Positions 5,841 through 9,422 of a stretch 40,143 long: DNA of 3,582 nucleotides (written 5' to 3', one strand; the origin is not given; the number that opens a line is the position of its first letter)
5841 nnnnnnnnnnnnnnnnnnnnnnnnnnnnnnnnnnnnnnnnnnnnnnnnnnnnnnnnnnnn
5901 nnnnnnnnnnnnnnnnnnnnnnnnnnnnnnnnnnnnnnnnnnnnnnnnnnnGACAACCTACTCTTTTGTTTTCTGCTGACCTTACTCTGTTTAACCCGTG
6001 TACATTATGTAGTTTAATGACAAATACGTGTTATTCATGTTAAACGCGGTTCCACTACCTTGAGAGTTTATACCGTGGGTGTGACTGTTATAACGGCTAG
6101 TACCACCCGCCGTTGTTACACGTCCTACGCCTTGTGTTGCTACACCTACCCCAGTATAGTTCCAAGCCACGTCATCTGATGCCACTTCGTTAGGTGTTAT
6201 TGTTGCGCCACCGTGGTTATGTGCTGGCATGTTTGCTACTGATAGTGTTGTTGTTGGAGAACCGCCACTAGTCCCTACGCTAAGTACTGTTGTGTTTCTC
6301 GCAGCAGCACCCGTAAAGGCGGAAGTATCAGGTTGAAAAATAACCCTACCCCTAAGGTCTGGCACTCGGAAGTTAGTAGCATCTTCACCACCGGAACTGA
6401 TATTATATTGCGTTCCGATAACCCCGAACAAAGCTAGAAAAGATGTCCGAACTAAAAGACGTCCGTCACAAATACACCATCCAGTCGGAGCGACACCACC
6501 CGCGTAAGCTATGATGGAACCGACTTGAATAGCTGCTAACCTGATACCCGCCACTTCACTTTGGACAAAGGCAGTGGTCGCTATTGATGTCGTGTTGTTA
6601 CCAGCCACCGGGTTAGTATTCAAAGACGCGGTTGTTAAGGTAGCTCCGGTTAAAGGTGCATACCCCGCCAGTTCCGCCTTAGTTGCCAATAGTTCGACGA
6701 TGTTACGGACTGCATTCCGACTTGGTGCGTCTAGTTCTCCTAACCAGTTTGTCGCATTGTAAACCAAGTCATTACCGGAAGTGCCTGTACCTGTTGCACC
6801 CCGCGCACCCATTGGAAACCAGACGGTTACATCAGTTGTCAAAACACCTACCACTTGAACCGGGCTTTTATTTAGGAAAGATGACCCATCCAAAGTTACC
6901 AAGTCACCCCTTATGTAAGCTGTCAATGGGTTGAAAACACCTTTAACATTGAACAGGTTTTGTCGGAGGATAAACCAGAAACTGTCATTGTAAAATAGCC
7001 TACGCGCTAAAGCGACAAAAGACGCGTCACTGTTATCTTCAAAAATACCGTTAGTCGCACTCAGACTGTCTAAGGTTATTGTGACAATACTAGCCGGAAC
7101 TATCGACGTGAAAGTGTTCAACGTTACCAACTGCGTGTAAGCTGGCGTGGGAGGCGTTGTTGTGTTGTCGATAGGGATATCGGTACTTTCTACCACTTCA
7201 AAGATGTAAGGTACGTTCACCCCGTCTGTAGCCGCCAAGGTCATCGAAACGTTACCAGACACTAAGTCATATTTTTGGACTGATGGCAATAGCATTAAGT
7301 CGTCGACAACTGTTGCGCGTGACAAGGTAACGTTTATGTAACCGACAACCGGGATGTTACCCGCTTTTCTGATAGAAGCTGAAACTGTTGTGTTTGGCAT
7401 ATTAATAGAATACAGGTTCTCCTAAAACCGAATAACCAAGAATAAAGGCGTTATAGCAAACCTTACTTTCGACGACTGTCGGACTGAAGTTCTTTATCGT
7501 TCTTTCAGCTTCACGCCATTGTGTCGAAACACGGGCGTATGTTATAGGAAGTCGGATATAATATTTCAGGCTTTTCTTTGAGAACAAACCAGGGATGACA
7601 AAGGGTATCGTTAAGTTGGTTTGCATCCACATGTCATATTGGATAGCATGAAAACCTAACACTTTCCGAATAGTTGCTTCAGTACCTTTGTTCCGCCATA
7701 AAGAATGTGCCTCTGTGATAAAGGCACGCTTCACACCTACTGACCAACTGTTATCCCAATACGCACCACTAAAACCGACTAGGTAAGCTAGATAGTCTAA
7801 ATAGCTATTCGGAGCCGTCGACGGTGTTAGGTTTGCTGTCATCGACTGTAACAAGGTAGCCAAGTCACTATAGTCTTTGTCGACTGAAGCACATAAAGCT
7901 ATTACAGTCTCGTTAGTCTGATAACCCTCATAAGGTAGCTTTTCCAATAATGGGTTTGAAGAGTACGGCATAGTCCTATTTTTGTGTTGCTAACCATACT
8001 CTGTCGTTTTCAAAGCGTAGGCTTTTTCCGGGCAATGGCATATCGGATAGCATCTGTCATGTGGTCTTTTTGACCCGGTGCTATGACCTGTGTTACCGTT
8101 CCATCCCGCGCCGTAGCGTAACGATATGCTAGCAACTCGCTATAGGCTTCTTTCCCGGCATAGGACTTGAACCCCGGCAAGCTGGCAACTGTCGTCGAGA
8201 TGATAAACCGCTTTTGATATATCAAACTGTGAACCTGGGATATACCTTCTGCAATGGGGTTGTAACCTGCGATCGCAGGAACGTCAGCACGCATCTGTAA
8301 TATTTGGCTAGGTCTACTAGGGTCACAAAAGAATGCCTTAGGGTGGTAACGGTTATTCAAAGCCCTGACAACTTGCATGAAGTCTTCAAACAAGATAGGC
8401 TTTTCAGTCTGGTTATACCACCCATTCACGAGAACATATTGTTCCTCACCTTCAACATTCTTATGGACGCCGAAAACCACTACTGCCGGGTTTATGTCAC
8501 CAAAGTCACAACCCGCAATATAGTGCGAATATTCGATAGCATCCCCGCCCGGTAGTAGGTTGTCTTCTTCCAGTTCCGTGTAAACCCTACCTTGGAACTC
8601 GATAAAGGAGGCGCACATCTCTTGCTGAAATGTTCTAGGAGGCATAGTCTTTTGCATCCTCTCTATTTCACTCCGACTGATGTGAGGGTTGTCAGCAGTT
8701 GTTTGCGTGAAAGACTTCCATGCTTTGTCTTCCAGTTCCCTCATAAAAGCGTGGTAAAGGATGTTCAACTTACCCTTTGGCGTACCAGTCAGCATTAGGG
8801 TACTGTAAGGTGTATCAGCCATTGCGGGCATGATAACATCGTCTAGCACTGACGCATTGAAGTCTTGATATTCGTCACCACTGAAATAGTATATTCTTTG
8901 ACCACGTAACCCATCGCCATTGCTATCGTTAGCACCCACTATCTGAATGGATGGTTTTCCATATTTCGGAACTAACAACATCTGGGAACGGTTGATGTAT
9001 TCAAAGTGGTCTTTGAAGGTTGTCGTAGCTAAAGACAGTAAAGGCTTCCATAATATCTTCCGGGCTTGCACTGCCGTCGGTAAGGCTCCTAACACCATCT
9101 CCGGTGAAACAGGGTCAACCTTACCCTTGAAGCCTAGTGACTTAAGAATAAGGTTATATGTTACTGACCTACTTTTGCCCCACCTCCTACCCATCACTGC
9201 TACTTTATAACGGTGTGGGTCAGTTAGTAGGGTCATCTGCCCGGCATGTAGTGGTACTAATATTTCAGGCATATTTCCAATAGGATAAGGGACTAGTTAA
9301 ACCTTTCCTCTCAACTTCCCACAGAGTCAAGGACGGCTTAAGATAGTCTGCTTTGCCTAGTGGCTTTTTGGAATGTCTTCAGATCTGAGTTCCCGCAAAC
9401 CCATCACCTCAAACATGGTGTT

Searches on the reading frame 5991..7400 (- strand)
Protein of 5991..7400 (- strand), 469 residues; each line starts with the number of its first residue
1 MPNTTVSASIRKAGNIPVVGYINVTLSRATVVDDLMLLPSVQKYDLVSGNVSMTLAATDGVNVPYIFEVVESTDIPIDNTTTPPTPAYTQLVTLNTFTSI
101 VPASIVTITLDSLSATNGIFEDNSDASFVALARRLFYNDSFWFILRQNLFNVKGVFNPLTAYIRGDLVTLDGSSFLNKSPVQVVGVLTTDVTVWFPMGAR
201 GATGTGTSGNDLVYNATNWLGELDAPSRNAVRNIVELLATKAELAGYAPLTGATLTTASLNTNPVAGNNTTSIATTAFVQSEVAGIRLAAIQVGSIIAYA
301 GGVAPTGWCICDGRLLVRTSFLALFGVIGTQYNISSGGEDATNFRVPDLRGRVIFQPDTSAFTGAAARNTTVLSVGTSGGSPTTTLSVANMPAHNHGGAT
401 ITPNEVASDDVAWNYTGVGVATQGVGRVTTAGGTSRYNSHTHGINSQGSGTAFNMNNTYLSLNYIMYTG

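Call 101: search_protein_families(library=pfam, proteins=[window:5991-7400:-], max_evalue=0.01)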
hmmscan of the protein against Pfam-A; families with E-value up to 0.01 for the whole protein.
window:5991-7400:- (469 aa): 1 family
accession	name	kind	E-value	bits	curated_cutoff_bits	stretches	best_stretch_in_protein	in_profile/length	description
PF07484.17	Collar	-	2.4e-17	63.1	24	1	294-354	1-57/57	Phage Tail Collar Domain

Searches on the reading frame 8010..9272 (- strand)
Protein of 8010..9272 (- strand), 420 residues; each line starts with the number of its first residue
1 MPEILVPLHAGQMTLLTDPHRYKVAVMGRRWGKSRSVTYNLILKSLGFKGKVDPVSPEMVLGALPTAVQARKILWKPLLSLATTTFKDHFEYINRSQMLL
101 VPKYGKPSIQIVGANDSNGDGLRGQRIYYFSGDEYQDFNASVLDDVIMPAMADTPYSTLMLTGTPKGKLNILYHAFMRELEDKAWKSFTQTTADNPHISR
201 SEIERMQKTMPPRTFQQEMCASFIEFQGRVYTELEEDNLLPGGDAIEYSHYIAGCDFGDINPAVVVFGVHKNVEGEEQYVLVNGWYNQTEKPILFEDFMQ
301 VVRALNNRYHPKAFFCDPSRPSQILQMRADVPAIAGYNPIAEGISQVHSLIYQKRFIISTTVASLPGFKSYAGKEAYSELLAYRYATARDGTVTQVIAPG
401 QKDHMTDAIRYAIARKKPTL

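Call 100: search_protein_families(library=phrogs, proteins=[window:8010-9272:-], max_evalue=0.01)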
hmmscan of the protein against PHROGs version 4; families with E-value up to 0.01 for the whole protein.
window:8010-9272:- (420 aa): 8 families
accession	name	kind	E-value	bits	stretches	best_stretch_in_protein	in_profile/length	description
phrog_2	-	head and packaging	2.7e-31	110.1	1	6-416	265-592/807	terminase large subunit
phrog_5653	-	head and packaging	1.7e-11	45.3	1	226-415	6-179/199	terminase large subunit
phrog_10250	-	head and packaging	2.8e-09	38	1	207-416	2-215/228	terminase large subunit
phrog_6672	-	head and packaging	0.00019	22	1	297-415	22-128/145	terminase large subunit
phrog_7579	-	head and packaging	0.00039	20.7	1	134-224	118-214/239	terminase large subunit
phrog_3717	-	head and packaging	0.0019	18.7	0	156-258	155-259/277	terminase large subunit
phrog_18557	-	head and packaging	0.0031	18.6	1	376-415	34-72/88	terminase large subunit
phrog_675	-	head and packaging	0.0071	15.7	0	117-166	144-192/576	terminase large subunit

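Call 101: search_protein_families(library=pfam, proteins=[window:8010-9272:-], max_evalue=0.01)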
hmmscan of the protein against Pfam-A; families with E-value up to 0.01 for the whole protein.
window:8010-9272:- (420 aa): 2 families
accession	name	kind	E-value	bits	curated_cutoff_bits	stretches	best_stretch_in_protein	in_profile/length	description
PF03237.21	Terminase_6N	-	1.2e-05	25.6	22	1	28-233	5-210/215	Terminase large subunit, T4likevirus-type, N-terminal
PF04466.19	Terminase_3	-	0.0025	17.9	23.2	0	134-208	106-185/201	Phage terminase large subunit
